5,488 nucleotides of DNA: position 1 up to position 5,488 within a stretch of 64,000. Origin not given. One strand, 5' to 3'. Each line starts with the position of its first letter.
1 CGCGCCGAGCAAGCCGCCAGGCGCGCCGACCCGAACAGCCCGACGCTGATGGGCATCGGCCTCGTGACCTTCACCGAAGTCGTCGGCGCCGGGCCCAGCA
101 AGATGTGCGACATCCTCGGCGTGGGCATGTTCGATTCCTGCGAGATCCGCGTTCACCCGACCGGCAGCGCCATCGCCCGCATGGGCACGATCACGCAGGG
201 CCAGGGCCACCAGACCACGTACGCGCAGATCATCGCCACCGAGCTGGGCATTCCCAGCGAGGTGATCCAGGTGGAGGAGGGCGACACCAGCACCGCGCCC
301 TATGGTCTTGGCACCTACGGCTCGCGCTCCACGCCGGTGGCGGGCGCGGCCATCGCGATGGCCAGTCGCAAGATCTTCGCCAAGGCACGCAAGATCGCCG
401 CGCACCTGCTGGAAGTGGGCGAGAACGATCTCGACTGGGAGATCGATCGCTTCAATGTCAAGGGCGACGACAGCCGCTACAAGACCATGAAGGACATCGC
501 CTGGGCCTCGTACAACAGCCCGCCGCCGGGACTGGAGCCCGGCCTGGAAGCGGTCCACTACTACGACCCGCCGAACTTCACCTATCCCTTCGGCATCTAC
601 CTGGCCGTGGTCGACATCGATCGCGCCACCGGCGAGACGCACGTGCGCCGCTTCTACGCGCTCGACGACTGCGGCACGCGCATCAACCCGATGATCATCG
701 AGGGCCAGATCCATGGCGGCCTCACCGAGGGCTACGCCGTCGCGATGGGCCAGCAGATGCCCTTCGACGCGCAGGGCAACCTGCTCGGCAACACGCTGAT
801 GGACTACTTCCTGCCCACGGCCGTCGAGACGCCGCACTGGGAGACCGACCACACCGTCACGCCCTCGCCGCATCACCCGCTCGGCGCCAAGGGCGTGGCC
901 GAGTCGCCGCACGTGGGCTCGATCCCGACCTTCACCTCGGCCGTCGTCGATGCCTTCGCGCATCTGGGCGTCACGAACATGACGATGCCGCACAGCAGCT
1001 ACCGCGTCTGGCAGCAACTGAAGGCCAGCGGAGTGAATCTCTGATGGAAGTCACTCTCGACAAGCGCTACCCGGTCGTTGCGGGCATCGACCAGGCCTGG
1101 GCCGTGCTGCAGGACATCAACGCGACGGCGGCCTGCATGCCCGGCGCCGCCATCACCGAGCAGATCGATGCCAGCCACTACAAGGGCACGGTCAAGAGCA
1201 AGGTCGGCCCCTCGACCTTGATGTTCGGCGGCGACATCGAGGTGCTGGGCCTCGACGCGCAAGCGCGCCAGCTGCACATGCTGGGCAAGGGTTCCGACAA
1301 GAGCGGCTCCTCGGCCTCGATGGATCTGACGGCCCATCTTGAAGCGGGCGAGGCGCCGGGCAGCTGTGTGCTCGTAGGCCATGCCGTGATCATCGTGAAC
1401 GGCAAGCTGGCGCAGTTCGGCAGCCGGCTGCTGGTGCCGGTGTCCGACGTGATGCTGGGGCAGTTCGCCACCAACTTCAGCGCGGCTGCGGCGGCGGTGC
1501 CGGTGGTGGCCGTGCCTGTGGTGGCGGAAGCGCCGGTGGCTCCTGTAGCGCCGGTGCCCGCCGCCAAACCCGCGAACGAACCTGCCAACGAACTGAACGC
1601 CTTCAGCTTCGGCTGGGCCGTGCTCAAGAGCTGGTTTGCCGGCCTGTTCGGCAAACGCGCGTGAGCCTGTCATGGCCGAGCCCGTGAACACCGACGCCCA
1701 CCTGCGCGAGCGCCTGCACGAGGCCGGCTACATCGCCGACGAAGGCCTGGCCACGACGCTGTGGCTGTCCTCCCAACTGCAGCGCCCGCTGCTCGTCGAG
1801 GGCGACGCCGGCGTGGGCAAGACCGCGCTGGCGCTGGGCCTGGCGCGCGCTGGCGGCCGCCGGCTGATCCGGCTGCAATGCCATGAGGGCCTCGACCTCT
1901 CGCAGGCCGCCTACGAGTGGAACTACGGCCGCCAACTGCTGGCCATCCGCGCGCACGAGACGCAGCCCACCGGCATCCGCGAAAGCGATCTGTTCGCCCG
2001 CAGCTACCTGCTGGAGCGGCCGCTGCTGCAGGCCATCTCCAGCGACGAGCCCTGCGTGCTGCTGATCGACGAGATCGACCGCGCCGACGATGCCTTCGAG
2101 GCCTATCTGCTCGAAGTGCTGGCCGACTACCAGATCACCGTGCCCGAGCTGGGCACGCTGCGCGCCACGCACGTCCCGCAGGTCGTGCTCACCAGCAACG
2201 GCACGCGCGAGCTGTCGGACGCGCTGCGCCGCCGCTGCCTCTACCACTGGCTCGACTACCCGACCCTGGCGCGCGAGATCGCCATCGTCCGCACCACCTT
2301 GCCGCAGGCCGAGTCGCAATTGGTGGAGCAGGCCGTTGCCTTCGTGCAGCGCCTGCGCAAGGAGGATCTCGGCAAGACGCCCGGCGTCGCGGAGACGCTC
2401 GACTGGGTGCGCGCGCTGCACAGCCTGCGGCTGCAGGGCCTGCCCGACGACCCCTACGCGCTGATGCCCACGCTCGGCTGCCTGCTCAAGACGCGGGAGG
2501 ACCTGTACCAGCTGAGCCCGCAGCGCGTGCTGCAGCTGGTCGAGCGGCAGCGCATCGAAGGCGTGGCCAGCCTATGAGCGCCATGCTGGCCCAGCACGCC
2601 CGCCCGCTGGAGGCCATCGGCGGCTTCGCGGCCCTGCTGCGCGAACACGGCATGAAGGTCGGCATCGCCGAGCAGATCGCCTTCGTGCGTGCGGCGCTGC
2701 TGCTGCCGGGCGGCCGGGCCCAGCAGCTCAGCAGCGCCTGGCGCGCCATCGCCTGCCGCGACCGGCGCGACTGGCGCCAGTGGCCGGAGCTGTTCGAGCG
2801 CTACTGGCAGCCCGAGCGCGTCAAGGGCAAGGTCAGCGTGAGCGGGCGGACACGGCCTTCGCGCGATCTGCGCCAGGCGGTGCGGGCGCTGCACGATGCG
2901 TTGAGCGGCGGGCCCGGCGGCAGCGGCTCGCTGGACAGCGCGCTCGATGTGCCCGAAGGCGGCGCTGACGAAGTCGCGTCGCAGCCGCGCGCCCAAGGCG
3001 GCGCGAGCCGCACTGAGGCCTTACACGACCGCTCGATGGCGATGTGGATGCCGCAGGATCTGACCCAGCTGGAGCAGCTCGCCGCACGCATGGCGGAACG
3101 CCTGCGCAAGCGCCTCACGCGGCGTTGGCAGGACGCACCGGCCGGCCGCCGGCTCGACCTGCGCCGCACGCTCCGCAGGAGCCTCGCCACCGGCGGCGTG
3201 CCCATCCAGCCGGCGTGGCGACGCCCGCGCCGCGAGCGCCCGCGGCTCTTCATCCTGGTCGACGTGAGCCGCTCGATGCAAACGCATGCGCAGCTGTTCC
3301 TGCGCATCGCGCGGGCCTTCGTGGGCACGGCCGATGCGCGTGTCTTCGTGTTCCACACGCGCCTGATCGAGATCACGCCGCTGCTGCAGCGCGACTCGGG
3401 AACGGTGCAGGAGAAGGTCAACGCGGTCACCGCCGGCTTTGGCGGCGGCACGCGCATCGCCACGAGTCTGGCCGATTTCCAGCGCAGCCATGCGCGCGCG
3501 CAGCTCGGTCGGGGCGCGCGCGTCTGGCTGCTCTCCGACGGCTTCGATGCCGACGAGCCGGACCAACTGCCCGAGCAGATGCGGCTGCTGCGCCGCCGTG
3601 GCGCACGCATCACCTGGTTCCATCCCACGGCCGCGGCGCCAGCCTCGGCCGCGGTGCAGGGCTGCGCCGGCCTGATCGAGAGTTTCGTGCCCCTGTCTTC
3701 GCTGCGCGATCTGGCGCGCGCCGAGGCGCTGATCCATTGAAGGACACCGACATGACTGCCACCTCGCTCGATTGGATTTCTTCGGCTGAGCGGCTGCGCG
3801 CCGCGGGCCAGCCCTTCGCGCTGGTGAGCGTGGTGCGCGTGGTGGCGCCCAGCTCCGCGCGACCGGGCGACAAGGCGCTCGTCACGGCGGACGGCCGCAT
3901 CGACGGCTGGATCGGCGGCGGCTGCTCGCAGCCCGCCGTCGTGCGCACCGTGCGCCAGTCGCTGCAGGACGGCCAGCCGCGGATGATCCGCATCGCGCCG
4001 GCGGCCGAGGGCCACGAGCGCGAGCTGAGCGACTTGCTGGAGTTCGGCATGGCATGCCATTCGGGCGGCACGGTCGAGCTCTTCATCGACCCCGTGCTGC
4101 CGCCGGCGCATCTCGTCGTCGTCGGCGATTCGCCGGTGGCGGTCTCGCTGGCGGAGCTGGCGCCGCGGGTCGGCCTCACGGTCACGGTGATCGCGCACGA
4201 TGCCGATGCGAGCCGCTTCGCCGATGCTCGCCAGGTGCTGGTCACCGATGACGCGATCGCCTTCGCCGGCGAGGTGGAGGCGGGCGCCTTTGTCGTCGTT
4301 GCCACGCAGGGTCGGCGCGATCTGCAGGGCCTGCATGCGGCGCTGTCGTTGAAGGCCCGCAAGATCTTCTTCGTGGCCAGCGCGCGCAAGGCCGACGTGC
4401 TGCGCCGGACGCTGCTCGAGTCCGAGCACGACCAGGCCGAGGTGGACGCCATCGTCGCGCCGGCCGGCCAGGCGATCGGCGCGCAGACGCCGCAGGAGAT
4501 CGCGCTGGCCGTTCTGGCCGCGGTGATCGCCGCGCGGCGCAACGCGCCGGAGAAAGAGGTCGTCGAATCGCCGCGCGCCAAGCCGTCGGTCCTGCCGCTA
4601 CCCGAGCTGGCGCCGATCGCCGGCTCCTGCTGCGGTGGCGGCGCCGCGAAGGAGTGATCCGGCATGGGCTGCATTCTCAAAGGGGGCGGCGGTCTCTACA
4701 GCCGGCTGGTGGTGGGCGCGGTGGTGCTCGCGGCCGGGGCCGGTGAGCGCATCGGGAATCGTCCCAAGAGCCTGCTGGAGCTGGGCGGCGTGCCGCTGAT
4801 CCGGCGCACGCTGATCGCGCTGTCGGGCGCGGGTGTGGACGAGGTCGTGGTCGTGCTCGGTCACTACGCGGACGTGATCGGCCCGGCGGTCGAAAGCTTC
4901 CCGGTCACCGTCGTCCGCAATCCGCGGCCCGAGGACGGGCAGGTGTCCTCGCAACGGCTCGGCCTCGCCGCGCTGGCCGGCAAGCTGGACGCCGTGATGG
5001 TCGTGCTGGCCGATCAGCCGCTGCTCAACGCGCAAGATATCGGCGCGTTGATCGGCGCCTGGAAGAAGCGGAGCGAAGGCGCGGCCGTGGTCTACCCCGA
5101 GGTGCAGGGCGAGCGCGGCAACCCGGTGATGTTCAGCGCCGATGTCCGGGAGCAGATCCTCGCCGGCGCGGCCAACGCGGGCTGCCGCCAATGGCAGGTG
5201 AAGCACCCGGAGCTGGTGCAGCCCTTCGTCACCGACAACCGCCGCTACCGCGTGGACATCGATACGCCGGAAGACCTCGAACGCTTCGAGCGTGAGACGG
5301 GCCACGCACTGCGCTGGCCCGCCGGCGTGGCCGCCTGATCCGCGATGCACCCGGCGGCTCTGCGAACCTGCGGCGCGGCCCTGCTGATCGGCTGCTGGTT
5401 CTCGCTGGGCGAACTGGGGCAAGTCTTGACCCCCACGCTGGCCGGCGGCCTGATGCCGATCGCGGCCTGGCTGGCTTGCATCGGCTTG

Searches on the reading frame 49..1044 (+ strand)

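Call 52: search_protein_families(library=pfam, proteins=[window:49-1044:+], max_evalue=0.00001)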
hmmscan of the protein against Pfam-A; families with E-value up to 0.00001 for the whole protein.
window:49-1044:+ (331 aa): 1 family
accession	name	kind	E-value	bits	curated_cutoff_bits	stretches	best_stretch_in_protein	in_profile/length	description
PF20256.3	MoCoBD_2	-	2.4e-76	257.4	27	1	1-262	25-283/283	Molybdopterin cofactor-binding domain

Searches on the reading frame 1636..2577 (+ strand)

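Call 52: search_protein_families(library=pfam, proteins=[window:1636-2577:+], max_evalue=0.00001)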
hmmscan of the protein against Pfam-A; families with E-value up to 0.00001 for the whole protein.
window:1636-2577:+ (313 aa): 3 families
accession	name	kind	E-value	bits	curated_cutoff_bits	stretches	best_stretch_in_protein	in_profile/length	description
PF07728.20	AAA_5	-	7e-11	42.7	22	1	52-201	2-139/139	AAA domain (dynein-related subfamily)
PF00004.35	AAA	-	9e-09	36.3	21.2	1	53-201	2-123/131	ATPase family associated with various cellular activities (AAA)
PF13191.12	AAA_16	-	1.5e-06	29.2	32.6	1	50-163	25-156/167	AAA ATPase domain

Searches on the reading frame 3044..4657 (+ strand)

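Call 52: search_protein_families(library=pfam, proteins=[window:3044-4657:+], max_evalue=0.00001)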
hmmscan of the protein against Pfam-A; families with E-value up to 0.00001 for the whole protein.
window:3044-4657:+ (537 aa): 2 families
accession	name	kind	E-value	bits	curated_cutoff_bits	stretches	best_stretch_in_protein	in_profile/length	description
PF13478.12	XdhC_C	-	2e-21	77.2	29.7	1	357-493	1-124/125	XdhC Rossmann domain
PF02625.21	XdhC_CoxI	-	7e-19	68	24.3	1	252-317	2-67/68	XdhC and CoxI family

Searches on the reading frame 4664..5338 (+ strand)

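Call 52: search_protein_families(library=pfam, proteins=[window:4664-5338:+], max_evalue=0.00001)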
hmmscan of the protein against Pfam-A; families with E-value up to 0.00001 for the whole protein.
window:4664-5338:+ (224 aa): 2 families
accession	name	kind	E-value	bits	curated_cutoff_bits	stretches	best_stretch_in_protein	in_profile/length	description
PF12804.13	NTP_transf_3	-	1.3e-35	123.3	27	1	19-181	1-157/160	MobA-like NTP transferase domain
PF01128.25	IspD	-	2.1e-10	41.2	27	1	18-145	2-129/221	2-C-methyl-D-erythritol 4-phosphate cytidylyltransferase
